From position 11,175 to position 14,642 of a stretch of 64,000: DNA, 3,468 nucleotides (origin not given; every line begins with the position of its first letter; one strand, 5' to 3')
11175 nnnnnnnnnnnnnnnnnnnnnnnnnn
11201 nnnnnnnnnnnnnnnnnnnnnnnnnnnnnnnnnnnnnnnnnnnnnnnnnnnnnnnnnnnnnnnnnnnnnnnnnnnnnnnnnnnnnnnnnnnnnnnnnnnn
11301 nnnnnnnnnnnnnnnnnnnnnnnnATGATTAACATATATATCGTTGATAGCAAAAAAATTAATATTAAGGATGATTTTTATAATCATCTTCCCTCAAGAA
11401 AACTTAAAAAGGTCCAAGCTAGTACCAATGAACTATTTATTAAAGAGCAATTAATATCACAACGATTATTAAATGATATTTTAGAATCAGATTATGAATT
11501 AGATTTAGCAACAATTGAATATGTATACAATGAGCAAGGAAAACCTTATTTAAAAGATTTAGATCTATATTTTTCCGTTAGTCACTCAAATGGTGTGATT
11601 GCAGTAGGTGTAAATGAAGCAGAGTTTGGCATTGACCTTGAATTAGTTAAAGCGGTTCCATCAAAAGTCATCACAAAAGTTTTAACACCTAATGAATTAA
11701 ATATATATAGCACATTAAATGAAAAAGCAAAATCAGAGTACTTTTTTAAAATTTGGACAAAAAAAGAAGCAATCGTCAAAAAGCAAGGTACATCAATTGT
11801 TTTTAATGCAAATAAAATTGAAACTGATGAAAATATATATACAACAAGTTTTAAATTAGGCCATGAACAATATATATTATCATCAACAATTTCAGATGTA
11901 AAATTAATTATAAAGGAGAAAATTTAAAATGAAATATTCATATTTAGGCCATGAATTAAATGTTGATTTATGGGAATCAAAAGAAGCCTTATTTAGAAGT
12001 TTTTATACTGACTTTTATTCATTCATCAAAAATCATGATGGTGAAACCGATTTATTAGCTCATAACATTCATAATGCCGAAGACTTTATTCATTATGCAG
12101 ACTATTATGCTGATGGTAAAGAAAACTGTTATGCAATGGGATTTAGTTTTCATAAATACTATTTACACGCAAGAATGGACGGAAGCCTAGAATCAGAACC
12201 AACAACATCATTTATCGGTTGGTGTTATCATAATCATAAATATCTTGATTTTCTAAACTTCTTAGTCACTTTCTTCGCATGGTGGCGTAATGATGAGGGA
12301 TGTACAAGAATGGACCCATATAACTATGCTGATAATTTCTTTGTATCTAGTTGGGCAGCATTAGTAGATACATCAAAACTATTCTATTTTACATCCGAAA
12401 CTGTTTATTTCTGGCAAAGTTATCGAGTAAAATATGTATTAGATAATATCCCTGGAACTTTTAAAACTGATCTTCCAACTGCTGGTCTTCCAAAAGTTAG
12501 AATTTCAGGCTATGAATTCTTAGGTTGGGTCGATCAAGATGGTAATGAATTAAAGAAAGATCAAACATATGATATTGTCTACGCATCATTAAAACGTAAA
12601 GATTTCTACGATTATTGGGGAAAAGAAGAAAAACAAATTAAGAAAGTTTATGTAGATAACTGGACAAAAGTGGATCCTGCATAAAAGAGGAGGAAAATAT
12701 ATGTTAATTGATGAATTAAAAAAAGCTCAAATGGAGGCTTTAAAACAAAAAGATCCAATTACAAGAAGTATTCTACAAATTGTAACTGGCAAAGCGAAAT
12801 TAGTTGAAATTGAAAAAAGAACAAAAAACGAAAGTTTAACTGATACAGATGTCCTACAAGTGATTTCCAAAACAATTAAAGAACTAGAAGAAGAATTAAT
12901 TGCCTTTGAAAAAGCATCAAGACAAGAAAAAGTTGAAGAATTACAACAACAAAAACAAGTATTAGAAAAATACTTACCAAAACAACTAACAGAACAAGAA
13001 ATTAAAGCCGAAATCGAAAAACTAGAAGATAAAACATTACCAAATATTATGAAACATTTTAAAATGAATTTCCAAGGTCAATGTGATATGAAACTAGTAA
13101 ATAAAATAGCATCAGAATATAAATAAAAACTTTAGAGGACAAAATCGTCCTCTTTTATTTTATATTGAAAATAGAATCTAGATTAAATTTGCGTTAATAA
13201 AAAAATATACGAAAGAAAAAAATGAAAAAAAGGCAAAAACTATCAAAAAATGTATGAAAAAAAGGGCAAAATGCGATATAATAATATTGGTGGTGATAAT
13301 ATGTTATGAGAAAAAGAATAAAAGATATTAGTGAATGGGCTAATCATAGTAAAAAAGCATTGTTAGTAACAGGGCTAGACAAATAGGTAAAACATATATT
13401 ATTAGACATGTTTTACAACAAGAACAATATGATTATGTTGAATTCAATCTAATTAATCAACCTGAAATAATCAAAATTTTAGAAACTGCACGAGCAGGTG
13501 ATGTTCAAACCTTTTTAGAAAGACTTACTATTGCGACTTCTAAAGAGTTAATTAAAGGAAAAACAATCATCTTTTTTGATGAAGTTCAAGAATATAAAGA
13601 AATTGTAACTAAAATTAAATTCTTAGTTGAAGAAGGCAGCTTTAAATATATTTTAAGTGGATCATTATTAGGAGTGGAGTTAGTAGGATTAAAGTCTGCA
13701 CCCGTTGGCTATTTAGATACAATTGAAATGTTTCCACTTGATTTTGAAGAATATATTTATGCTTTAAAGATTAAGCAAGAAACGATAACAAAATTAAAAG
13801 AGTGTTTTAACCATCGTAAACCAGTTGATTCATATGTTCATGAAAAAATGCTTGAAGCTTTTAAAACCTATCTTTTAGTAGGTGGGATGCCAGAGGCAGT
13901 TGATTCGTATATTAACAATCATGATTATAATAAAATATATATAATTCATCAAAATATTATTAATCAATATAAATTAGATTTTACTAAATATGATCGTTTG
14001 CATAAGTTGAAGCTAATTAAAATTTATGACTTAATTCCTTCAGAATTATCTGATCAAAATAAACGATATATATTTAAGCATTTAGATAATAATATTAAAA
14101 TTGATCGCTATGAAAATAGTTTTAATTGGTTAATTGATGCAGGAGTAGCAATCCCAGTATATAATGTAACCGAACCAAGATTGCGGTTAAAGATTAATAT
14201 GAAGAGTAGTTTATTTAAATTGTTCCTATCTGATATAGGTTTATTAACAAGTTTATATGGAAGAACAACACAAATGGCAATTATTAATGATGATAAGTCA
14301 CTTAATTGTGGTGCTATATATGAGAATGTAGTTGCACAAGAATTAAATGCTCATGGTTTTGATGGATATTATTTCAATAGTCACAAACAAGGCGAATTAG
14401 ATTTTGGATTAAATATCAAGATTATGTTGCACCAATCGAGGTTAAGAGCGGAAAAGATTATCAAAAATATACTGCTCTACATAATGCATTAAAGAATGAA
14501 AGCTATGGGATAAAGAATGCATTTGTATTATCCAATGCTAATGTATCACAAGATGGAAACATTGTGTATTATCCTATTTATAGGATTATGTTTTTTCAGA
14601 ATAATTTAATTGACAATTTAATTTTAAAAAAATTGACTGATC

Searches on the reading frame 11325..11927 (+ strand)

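Call 100: search_protein_families(library=pfam, proteins=[window:11325-11927:+], max_evalue=0.000001)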
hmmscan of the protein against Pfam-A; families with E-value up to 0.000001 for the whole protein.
window:11325-11927:+ (200 aa): 1 family
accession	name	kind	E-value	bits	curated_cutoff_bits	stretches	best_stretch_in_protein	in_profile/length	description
PF01648.25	ACPS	-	1e-12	48.5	25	1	101-169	2-78/111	4'-phosphopantetheinyl transferase superfamily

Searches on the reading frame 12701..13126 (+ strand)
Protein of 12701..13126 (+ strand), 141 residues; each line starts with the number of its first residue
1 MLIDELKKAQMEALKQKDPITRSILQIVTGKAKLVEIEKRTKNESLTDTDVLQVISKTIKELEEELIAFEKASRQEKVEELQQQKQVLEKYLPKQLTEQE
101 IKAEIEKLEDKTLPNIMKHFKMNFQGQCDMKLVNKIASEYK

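Call 100: search_protein_families(library=pfam, proteins=[window:12701-13126:+], max_evalue=0.000001)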
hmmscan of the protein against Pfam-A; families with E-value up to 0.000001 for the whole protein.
window:12701-13126:+ (141 aa): 1 family
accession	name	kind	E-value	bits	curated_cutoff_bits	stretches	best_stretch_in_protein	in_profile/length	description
PF09424.15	YqeY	-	6.1e-21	75.5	27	1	4-137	2-139/143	Yqey-like protein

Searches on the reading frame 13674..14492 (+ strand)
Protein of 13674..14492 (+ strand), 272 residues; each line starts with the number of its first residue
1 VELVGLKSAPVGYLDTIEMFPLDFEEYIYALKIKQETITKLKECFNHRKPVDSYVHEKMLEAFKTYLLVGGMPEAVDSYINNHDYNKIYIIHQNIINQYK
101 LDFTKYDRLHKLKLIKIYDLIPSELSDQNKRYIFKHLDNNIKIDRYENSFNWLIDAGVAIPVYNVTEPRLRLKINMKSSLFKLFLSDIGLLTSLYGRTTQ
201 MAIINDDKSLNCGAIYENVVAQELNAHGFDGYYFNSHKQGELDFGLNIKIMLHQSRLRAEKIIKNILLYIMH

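Call 100: search_protein_families(library=pfam, proteins=[window:13674-14492:+], max_evalue=0.000001)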
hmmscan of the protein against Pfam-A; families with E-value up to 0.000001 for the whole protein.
window:13674-14492:+ (272 aa): 1 family
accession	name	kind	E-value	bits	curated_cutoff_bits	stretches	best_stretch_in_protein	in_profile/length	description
PF13635.12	DUF4143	-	6.4e-22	78.4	28.1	1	102-244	3-143/160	Domain of unknown function (DUF4143)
